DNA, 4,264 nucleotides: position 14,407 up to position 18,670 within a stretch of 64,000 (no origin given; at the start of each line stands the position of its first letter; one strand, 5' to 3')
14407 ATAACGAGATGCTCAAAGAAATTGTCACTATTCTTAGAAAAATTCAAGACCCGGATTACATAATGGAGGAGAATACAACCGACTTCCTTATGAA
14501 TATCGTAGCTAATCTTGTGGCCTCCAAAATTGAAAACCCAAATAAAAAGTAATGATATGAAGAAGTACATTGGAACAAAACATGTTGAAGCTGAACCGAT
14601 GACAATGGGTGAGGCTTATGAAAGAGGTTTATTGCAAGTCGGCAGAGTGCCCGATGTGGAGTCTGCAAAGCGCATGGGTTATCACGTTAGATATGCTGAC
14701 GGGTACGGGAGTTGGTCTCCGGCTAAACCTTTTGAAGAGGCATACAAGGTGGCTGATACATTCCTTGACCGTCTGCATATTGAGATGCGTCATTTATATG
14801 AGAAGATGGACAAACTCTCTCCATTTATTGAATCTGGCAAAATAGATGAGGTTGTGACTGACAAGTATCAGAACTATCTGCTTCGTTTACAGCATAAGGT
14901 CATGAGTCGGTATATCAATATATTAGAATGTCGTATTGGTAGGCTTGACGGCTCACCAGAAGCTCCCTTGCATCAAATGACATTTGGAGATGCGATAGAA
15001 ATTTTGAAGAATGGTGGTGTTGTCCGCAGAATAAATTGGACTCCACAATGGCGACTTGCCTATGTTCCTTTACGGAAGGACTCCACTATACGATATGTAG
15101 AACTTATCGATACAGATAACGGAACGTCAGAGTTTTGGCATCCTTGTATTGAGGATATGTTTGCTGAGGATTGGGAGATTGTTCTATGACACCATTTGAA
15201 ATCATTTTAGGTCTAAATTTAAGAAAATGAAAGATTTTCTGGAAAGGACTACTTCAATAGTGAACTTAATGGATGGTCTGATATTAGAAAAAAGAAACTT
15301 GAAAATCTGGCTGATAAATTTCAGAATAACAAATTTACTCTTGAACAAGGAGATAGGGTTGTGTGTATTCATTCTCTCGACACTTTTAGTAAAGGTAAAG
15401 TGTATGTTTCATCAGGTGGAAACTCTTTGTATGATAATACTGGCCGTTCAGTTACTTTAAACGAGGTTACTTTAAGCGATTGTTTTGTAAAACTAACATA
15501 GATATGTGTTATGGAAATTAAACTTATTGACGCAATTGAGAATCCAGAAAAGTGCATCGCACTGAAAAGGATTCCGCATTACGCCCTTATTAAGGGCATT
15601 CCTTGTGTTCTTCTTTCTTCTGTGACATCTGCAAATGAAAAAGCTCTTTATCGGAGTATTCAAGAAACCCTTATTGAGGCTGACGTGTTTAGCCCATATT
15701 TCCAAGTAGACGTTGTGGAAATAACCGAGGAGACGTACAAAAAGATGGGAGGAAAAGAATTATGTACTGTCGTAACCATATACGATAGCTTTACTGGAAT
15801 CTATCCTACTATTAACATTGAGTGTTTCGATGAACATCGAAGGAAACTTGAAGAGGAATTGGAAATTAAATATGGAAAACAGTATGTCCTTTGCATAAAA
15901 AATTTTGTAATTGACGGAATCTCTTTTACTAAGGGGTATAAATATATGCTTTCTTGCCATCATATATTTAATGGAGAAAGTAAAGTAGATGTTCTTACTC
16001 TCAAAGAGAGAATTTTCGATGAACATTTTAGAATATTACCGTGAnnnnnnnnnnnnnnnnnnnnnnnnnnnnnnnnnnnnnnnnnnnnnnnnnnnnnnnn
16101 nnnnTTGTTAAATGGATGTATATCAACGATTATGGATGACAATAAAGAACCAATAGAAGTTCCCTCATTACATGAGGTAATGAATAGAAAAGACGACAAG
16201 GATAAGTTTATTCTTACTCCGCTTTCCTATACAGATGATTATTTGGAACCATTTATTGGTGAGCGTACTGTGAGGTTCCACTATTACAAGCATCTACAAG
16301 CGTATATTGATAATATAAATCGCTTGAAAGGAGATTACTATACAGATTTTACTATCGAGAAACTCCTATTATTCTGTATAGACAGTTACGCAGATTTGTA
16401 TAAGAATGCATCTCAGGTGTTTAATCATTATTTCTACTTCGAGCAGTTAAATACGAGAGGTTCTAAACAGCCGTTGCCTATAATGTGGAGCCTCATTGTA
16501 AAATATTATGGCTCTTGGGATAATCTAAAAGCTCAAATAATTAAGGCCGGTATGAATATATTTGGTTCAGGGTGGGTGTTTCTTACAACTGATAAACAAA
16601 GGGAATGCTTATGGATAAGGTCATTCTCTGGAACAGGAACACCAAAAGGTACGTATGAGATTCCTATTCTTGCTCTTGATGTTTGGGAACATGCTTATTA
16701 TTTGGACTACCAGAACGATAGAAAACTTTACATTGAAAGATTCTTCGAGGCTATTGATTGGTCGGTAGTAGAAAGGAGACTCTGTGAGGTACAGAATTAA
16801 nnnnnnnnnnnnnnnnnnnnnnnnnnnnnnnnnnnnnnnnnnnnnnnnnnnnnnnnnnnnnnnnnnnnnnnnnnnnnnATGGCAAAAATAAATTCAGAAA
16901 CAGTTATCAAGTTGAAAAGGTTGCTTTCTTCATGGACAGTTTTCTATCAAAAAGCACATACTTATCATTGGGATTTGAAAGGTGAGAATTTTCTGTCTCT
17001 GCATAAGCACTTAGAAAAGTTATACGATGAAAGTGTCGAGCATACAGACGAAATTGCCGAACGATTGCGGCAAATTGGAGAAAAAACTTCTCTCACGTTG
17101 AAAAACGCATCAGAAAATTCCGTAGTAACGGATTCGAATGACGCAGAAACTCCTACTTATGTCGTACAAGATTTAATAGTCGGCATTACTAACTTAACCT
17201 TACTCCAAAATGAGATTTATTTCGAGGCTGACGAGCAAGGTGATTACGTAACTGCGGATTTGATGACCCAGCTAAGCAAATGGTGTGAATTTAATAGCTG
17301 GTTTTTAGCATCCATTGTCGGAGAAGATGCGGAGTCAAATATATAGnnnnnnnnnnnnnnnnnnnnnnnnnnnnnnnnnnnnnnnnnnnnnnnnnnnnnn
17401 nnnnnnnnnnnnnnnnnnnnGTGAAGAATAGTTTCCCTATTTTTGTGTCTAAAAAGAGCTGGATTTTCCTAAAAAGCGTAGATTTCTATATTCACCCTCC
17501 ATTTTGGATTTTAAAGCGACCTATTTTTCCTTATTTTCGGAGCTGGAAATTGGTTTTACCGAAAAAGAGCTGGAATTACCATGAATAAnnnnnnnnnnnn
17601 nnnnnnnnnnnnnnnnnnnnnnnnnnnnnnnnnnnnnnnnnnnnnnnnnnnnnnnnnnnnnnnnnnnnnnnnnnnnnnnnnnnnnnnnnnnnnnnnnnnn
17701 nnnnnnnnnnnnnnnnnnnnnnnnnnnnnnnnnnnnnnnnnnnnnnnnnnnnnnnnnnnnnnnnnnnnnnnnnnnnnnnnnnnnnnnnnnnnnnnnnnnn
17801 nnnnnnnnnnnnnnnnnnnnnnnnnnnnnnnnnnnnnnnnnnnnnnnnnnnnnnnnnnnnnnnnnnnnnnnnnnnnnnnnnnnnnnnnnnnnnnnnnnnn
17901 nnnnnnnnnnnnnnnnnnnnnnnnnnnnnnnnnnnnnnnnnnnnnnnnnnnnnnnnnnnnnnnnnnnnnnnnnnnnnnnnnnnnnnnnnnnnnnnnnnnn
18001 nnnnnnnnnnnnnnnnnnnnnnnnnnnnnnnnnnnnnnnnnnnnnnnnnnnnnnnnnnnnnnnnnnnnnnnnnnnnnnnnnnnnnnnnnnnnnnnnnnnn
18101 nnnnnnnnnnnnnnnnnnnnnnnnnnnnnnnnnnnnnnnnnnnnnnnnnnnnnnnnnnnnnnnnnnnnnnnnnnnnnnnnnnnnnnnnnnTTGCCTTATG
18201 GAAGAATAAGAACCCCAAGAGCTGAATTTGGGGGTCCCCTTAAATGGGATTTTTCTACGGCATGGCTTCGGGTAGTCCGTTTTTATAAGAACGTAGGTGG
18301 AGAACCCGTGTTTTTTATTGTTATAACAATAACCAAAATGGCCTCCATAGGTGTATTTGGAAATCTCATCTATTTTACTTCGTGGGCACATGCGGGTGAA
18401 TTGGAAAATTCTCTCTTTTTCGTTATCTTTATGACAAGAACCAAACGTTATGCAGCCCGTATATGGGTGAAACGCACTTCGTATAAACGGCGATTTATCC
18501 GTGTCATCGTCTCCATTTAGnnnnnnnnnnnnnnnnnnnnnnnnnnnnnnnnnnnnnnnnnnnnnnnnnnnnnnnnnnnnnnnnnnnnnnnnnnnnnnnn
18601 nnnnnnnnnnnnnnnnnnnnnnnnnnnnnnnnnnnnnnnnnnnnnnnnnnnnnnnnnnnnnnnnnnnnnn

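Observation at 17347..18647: A 1.3-kb gene-free hub with iterons, short repeat clusters and a GC-richer segment; candidate origin, packaging site or ncRNA locus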

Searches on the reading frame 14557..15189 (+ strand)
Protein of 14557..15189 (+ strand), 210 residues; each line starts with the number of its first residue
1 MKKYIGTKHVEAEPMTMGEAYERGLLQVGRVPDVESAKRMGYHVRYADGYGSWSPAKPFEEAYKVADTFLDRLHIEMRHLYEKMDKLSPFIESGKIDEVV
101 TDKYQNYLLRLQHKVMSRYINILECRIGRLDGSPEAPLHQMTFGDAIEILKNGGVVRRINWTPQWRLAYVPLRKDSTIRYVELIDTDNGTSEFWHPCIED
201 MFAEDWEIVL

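Call 11: search_protein_families(library=pfam, proteins=[window:14557-15189:+], max_evalue=0.1)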
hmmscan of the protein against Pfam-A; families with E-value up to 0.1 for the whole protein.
window:14557-15189:+ (210 aa): 2 families
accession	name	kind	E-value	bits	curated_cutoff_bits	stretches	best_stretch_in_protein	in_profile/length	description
PF21825.2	crAss001_48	-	1.4e-14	54.2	24.8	1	68-128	2-60/61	crAss001_48 related protein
PF11195.14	Tad2-like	-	3.8e-13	50.2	25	1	141-209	1-73/73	Thoeris anti-defense 2-like domain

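Call 12: search_protein_families(library=phrogs, proteins=[window:14557-15189:+], max_evalue=0.1)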
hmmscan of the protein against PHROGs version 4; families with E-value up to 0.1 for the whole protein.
window:14557-15189:+ (210 aa): 13 families
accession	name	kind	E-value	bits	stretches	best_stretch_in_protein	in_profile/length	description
phrog_32732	-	unknown function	7.7e-28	98.2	1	1-128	27-157/159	-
phrog_872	-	unknown function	1.3e-26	94.7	1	1-209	13-171/172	-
phrog_9467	-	unknown function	4e-15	56.9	1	1-65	1-63/155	-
phrog_1048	-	unknown function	1e-11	46.2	1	140-209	109-194/211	-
phrog_3934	-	unknown function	3.9e-11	43.8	1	61-135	103-175/336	-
phrog_774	-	unknown function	3.4e-09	38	1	68-131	65-126/134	-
phrog_643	-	transcription regulation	4.9e-06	27.7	1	151-209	12-72/84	transcriptional regulator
phrog_11049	-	unknown function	1.4e-05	26.2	1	41-78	70-108/182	-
phrog_37292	-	unknown function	0.0054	17.5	1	141-209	19-95/182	-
phrog_19511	-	unknown function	0.0087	17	1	59-127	81-149/155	-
phrog_35422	-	unknown function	0.038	14.9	0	150-205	22-72/76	-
phrog_22403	-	unknown function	0.06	14.2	1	67-130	87-146/151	-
phrog_30130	-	unknown function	0.068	13.4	0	178-208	228-258/262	-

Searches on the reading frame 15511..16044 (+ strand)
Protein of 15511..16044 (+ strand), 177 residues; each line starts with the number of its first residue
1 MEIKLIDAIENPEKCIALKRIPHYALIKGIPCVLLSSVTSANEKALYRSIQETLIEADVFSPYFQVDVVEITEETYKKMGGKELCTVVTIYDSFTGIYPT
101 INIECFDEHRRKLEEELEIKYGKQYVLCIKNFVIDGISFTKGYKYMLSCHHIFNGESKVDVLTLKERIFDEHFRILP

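Call 11: search_protein_families(library=pfam, proteins=[window:15511-16044:+], max_evalue=0.1)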
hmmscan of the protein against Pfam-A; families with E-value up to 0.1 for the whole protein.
window:15511-16044:+ (177 aa): 1 family
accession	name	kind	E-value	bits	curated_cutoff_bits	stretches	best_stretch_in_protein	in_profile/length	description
PF17606.7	DUF5502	-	0.038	15.1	27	0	23-87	18-75/87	Family of unknown function (DUF5502)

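Call 12: search_protein_families(library=phrogs, proteins=[window:15511-16044:+], max_evalue=0.1)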
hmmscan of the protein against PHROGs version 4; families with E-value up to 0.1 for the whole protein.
window:15511-16044:+ (177 aa): 0 families

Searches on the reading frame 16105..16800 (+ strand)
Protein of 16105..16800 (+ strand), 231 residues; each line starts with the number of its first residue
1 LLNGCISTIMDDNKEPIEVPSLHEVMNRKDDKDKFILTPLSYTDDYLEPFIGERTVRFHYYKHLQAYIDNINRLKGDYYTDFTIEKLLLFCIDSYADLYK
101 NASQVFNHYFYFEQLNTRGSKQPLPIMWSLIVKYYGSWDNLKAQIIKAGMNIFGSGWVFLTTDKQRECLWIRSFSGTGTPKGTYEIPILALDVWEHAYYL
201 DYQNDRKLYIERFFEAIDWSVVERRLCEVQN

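Call 11: search_protein_families(library=pfam, proteins=[window:16105-16800:+], max_evalue=0.1)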
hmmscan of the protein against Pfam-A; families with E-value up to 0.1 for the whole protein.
window:16105-16800:+ (231 aa): 2 families
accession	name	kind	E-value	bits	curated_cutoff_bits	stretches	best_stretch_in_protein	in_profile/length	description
PF02777.23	Sod_Fe_C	-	1.1e-28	99.7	20.9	1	130-225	8-102/102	Iron/manganese superoxide dismutases, C-terminal domain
PF00081.27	Sod_Fe_N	-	2.2e-14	54.1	27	1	35-115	2-81/82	Iron/manganese superoxide dismutases, alpha-hairpin domain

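Call 12: search_protein_families(library=phrogs, proteins=[window:16105-16800:+], max_evalue=0.1)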
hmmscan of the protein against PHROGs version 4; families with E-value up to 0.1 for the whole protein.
window:16105-16800:+ (231 aa): 0 families

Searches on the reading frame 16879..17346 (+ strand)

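Call 11: search_protein_families(library=pfam, proteins=[window:16879-17346:+], max_evalue=0.1)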
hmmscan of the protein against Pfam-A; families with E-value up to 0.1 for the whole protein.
window:16879-17346:+ (155 aa): 4 families
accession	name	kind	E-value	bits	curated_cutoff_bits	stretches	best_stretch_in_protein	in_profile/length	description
PF00210.30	Ferritin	-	3.1e-20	73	24.5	1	12-149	4-138/142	Ferritin-like domain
PF19174.5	DUF5856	-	0.023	16.2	34.6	1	40-78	8-47/94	Family of unknown function (DUF5856)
PF08656.15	DASH_Dad3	-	0.023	15.1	23.1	1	37-88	18-71/76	DASH complex subunit Dad3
PF24549.1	DUF7602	-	0.073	13.5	27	0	32-72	10-51/89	Domain of unknown function (DUF7602)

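Call 12: search_protein_families(library=phrogs, proteins=[window:16879-17346:+], max_evalue=0.1)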
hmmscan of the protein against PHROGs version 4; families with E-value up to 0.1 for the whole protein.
window:16879-17346:+ (155 aa): 2 families
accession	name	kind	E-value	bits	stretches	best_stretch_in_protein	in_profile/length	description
phrog_3636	-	DNA, RNA and nucleotide metabolism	1.1e-28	101.3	1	5-147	5-147/149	DNA binding protein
phrog_858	-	transcription regulation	0.015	16.7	1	23-79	26-80/129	starvation-inducible transcriptional regulator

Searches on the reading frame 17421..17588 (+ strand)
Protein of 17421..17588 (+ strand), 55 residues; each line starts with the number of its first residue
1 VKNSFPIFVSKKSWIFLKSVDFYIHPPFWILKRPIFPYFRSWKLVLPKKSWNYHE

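Call 11: search_protein_families(library=pfam, proteins=[window:17421-17588:+], max_evalue=0.1)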
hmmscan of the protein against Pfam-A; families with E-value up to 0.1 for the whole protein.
window:17421-17588:+ (55 aa): 0 families

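Call 12: search_protein_families(library=phrogs, proteins=[window:17421-17588:+], max_evalue=0.1)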
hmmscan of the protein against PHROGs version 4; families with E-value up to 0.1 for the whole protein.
window:17421-17588:+ (55 aa): 0 families

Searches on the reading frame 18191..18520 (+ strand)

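Call 11: search_protein_families(library=pfam, proteins=[window:18191-18520:+], max_evalue=0.1)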
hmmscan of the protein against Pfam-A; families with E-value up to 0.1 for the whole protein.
window:18191-18520:+ (109 aa): 0 families

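Call 12: search_protein_families(library=phrogs, proteins=[window:18191-18520:+], max_evalue=0.1)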
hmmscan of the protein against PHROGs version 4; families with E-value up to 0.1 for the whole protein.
window:18191-18520:+ (109 aa): 1 family
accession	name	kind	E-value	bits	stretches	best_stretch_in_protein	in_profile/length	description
phrog_1108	-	head and packaging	0.054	14.7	1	23-46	21-45/108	portal protein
